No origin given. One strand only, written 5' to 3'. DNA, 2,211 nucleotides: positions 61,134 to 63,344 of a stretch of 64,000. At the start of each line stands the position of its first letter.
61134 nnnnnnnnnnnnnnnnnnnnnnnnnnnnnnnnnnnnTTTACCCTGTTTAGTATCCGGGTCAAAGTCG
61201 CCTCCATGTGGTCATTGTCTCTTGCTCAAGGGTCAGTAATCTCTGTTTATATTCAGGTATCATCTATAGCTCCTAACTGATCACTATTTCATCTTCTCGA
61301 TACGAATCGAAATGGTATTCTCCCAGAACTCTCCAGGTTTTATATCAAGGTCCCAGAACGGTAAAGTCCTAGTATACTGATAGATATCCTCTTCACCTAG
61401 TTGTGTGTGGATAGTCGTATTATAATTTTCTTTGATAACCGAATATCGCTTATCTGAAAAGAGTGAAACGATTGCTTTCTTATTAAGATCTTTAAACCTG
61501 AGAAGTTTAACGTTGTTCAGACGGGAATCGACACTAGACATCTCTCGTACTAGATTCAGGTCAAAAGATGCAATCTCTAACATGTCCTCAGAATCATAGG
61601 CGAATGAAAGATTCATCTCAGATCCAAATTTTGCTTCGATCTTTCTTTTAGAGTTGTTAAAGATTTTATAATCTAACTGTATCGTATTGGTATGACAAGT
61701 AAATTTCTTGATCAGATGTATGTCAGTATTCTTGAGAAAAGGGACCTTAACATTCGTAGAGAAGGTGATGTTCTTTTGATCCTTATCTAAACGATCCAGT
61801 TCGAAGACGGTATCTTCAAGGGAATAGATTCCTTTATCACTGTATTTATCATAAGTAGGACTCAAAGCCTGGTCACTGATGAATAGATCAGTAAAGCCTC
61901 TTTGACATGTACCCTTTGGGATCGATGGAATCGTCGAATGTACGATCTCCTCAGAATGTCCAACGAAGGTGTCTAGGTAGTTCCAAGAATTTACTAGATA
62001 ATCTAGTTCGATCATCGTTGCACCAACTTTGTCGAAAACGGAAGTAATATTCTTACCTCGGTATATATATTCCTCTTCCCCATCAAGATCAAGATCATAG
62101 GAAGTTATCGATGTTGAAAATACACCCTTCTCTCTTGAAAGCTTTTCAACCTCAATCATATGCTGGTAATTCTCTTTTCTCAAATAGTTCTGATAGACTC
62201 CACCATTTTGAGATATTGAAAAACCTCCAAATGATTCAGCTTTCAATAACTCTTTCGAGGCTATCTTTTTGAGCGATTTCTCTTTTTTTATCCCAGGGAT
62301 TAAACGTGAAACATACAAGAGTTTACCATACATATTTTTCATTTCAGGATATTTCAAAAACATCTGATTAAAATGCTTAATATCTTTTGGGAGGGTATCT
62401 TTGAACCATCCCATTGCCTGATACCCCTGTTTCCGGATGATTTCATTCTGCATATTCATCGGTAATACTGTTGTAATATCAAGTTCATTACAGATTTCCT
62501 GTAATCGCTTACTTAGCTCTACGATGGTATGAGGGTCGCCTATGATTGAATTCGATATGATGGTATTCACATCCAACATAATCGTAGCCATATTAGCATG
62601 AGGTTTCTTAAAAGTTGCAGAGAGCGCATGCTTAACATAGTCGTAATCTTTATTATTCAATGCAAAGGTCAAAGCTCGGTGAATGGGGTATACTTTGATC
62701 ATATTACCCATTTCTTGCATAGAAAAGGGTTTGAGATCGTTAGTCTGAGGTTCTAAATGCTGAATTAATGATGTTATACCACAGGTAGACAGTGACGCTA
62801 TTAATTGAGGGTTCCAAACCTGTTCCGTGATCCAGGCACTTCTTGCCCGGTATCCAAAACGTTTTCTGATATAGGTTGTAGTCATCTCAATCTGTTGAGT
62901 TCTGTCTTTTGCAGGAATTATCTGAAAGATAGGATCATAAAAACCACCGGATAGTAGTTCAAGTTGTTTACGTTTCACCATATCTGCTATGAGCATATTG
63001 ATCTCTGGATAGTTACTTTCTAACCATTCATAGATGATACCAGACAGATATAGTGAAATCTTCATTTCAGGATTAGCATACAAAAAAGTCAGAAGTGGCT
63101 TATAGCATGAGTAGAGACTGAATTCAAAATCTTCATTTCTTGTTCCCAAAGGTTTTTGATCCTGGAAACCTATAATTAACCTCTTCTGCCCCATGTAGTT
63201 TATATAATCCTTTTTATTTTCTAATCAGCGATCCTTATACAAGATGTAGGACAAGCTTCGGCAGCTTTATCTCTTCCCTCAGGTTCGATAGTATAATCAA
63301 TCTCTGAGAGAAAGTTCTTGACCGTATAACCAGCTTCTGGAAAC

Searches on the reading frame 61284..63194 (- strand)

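Call 55: search_protein_families(library=pfam, proteins=[window:61284-63194:-], max_evalue=0.001)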
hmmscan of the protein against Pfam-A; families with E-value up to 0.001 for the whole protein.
window:61284-63194:- (636 aa): 4 families
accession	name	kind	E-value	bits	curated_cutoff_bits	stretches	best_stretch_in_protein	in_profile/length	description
PF03065.20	Glyco_hydro_57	-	3.6e-24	86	21.2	1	20-211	37-244/291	Glycosyl hydrolase family 57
PF09095.17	AmyA-gluTrfs_C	-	1.5e-11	44.9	22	1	469-622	133-278/284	Alpha-amylase/4-alpha-glucanotransferase, C-terminal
PF09094.16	AmyA-A_glucT_m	-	7e-08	33.2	27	1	275-352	3-79/80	Alpha-amylase/4-alpha-glucanotransferase, middle domain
PF01074.27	Glyco_hydro_38N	-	0.00063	19.7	25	0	39-122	37-119/270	Glycosyl hydrolases family 38 N-terminal domain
